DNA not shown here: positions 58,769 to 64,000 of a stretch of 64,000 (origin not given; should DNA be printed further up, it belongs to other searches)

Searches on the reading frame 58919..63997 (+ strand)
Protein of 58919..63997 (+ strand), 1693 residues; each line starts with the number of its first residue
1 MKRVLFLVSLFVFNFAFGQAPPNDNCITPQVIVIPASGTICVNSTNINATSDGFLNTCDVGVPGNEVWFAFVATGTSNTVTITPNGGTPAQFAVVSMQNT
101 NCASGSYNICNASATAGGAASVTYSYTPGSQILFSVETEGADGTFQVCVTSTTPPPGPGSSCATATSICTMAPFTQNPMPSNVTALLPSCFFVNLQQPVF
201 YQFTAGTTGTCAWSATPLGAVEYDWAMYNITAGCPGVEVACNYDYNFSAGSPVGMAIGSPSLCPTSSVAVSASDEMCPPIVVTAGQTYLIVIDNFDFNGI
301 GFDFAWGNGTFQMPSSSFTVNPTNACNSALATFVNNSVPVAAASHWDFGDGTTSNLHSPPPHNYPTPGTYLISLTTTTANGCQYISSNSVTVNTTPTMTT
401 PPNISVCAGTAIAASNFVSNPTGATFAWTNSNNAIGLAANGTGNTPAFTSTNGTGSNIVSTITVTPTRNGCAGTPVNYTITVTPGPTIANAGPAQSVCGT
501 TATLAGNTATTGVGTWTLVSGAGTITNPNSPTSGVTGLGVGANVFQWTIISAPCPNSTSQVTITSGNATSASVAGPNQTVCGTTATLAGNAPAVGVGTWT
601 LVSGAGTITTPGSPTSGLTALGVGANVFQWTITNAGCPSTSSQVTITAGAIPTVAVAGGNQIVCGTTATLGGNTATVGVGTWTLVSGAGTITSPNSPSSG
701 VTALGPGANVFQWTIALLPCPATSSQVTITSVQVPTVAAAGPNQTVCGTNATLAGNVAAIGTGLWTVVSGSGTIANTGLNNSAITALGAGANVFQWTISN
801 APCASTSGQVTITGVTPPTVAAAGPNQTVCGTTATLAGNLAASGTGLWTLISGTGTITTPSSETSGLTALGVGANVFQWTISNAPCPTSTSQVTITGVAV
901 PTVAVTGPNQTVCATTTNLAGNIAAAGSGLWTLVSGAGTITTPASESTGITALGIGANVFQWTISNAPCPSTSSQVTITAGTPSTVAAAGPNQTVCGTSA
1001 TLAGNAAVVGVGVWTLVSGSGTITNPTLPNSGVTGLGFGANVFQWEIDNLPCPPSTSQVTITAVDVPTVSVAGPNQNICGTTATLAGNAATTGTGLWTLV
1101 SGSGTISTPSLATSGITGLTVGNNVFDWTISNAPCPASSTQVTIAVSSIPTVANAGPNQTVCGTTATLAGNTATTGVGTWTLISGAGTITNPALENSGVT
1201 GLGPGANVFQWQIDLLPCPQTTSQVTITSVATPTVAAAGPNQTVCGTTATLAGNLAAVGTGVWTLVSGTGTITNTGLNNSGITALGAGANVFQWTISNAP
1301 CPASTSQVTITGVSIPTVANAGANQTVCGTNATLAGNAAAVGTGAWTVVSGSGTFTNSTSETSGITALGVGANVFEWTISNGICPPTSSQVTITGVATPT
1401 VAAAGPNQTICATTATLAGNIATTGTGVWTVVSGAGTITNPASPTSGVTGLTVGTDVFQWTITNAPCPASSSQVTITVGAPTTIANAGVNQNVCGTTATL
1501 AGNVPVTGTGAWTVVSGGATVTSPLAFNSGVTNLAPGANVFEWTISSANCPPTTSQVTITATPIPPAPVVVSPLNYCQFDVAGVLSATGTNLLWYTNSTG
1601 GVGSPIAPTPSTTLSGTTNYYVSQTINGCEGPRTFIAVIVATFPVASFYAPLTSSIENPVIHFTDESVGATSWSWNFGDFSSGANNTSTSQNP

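Call 93: search_protein_families(library=pfam, proteins=[window:58919-63997:+], max_evalue=0.00001)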
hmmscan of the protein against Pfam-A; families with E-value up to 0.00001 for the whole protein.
window:58919-63997:+ (1693 aa): 2 families
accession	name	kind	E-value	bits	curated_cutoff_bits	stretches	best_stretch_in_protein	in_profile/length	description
PF22352.2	K319L-like_PKD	-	6e-31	106.7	27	0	1404-1478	1-84/84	K319L-like, PKD domain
PF18911.6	PKD_4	-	4.2e-09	36.8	27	1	342-388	35-81/85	PKD domain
